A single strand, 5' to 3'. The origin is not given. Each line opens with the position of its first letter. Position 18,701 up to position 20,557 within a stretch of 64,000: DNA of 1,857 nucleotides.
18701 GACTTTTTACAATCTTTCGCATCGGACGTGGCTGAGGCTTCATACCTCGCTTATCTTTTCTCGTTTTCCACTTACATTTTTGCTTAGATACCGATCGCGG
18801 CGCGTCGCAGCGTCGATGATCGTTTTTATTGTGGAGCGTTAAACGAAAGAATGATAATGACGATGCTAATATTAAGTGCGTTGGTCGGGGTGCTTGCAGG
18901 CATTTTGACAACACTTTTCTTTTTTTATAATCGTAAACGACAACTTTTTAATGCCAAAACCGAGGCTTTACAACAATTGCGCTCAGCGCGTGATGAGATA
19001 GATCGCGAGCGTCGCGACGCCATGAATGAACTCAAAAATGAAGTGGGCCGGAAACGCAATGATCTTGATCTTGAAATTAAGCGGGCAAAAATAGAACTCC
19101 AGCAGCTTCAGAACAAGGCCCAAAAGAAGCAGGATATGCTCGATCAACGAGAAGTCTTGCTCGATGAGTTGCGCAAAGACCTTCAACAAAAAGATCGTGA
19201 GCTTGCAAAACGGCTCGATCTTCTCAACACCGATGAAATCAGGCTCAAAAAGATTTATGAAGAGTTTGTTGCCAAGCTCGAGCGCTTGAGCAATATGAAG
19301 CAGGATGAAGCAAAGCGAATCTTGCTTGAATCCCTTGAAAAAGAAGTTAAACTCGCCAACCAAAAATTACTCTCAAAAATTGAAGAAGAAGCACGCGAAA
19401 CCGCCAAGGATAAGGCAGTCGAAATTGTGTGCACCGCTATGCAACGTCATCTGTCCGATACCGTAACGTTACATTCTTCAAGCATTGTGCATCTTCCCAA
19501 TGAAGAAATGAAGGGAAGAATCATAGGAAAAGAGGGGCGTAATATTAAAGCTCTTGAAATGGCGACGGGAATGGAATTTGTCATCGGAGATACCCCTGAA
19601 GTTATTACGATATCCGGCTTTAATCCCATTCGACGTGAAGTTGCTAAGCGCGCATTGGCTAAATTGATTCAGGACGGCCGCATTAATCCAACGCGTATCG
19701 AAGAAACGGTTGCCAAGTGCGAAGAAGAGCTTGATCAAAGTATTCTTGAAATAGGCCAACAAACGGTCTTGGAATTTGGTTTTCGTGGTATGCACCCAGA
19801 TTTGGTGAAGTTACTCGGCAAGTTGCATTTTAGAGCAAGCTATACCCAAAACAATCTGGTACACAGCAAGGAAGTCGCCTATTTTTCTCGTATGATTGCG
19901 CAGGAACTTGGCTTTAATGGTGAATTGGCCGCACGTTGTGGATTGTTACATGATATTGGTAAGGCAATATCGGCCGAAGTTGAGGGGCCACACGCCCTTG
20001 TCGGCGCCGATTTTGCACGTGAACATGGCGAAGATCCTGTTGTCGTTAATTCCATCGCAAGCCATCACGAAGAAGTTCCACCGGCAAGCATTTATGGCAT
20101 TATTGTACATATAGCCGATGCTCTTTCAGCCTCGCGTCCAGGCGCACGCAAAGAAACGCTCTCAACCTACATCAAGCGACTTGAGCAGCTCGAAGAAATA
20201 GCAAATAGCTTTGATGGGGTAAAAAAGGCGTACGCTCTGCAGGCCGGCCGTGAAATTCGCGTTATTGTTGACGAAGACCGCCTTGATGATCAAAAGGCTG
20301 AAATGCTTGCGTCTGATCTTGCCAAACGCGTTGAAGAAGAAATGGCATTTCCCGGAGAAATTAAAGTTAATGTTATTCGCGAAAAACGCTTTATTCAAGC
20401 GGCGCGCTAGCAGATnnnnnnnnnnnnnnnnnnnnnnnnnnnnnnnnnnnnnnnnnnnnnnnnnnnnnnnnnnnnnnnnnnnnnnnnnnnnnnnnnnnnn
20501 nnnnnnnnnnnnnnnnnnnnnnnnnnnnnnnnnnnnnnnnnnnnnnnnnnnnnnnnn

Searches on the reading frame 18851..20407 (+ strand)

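Call 29: search_protein_families(library=pfam, proteins=[window:18851-20407:+], max_evalue=0.00001)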
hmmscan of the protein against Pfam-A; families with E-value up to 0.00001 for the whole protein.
window:18851-20407:+ (519 aa): 4 families
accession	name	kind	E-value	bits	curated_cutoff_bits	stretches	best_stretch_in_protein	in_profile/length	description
PF12072.13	RNase_Y_N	-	1.2e-29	103.6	32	1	2-203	2-200/201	RNase Y N-terminal region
PF01966.28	HD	-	7.6e-19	68.6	22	1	337-427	3-115/116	HD domain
PF00013.35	KH_1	-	1.9e-08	34.4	21.5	1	213-269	4-64/66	KH domain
PF08668.18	HDOD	-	1.3e-06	28.5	22.9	1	334-387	94-148/196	HDOD domain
